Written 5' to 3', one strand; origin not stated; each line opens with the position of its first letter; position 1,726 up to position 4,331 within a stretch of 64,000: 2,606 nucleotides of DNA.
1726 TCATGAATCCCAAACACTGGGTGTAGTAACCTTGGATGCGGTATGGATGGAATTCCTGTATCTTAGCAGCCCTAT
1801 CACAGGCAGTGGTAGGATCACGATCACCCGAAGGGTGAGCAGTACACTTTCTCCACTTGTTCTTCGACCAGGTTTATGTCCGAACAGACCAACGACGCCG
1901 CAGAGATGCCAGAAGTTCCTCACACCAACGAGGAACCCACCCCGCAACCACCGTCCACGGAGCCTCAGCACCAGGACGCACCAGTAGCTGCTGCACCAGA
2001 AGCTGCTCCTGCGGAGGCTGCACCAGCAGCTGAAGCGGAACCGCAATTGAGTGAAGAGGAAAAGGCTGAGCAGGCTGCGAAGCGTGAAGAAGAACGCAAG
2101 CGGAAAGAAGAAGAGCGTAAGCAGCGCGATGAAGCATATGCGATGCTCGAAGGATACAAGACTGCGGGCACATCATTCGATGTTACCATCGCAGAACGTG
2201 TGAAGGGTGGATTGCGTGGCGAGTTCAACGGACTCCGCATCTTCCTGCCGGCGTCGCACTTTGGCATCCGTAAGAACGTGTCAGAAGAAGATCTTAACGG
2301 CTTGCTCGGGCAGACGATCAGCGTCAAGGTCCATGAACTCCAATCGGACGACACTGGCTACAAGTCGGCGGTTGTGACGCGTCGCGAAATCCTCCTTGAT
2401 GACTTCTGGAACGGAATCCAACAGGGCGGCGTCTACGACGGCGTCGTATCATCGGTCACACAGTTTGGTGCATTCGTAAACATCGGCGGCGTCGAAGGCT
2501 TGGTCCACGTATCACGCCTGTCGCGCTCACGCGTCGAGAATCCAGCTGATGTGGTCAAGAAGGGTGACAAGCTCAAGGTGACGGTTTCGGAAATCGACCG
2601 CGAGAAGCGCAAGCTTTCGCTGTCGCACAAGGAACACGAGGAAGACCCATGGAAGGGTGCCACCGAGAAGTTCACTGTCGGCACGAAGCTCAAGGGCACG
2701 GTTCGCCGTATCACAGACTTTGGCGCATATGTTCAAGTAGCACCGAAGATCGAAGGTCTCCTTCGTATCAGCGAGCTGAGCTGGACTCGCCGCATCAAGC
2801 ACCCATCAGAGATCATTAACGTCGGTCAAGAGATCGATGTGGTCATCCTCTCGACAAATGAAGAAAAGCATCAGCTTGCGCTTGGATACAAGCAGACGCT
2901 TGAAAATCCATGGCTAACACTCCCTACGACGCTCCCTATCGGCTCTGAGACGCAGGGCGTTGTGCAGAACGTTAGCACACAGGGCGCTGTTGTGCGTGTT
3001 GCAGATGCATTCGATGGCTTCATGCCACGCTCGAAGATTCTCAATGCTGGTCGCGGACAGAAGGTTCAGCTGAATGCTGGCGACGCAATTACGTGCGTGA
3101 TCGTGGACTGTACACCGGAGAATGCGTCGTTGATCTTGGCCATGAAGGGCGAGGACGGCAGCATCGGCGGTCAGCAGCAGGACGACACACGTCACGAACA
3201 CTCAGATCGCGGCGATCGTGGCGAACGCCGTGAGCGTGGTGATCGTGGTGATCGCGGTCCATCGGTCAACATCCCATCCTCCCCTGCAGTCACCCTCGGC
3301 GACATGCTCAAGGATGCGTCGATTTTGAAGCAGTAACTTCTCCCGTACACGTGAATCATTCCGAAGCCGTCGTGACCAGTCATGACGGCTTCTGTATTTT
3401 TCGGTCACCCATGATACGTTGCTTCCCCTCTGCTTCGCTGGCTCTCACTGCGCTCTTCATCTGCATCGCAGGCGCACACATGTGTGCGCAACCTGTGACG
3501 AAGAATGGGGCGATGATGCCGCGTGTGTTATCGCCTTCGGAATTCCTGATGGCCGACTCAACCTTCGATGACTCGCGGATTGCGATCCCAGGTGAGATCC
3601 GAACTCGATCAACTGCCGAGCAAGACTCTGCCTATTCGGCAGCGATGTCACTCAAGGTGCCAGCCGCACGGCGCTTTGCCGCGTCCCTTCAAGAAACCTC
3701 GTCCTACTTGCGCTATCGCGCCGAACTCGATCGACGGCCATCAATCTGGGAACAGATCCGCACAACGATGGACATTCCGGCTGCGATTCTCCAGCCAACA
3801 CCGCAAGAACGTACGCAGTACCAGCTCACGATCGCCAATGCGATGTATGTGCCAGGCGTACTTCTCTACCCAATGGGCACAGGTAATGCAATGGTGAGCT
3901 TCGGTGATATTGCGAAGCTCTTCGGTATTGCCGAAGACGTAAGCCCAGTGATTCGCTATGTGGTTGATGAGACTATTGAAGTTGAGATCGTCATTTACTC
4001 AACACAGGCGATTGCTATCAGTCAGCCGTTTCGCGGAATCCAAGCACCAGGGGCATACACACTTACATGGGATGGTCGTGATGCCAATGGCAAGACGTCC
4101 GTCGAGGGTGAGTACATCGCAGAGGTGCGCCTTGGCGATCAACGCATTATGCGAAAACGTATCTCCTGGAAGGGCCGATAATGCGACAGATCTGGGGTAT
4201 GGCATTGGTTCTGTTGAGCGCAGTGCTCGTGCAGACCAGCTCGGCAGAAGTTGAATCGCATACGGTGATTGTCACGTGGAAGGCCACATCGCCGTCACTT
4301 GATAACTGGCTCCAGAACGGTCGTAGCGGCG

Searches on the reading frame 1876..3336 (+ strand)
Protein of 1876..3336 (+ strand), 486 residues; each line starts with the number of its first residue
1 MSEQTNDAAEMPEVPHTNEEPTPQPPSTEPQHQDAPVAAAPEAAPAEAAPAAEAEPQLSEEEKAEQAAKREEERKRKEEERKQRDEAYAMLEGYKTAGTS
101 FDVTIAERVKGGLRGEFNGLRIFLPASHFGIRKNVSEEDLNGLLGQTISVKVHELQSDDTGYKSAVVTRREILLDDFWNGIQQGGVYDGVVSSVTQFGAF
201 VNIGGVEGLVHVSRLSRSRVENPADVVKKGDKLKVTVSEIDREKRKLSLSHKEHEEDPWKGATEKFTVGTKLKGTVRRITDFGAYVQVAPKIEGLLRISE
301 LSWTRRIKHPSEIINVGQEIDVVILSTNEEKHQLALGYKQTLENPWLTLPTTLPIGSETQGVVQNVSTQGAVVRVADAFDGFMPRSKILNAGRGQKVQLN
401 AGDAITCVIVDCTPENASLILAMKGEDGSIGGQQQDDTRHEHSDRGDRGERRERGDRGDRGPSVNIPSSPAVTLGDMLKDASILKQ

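Call 37: search_protein_families(library=pfam, proteins=[window:1876-3336:+], max_evalue=0.001)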
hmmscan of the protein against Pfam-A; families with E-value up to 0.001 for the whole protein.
window:1876-3336:+ (486 aa): 2 families
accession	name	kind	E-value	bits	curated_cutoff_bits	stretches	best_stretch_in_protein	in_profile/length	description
PF00575.29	S1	-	7.4e-50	167.7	22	3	183-252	4-74/74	S1 RNA binding domain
PF23459.1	S1_RRP5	-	5.9e-22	78.5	27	2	182-250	2-71/72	RRP5 S1 domain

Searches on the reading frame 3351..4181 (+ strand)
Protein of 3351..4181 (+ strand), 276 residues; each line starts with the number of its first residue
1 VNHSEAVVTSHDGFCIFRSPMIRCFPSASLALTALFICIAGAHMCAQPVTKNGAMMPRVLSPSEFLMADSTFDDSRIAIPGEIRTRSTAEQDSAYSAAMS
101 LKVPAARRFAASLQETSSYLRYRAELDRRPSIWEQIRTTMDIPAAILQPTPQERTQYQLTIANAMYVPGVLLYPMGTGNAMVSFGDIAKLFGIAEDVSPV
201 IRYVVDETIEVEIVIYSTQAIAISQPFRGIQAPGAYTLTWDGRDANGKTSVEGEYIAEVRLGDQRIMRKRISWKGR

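Call 37: search_protein_families(library=pfam, proteins=[window:3351-4181:+], max_evalue=0.001)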
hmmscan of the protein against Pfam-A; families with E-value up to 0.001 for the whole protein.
window:3351-4181:+ (276 aa): 1 family
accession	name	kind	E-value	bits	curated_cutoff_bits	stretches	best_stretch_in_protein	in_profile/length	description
PF13860.13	FlgD_ig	-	3.6e-05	24.1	27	1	208-259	21-73/79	FlgD Ig-like domain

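Call 88: search_protein_families(library=ncbifam, proteins=[window:3351-4181:+], max_evalue=0.01)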
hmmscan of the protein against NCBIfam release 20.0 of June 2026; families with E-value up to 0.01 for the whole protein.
window:3351-4181:+ (276 aa): 2 families
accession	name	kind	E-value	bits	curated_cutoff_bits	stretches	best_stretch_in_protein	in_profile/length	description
NF009452.0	PRK12812.1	equivalog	0.0011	18.3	258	1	209-260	154-205/289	flagellar basal body rod modification protein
NF005176.1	PRK06655.1-1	equivalog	0.0025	17.8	230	1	209-259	97-147/197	flagellar hook assembly protein FlgD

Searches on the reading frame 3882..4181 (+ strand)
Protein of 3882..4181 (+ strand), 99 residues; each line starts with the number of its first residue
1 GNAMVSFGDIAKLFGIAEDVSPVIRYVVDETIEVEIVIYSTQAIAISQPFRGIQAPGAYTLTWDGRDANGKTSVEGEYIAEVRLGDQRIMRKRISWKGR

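Call 44: search_protein_families(library=pfam, proteins=[window:3882-4181:+], max_evalue=10)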
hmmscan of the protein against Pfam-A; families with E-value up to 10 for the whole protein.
window:3882-4181:+ (99 aa): 1 family
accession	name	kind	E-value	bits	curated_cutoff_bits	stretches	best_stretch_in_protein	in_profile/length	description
PF13860.13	FlgD_ig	-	5.3e-06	26.8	27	1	28-82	18-73/79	FlgD Ig-like domain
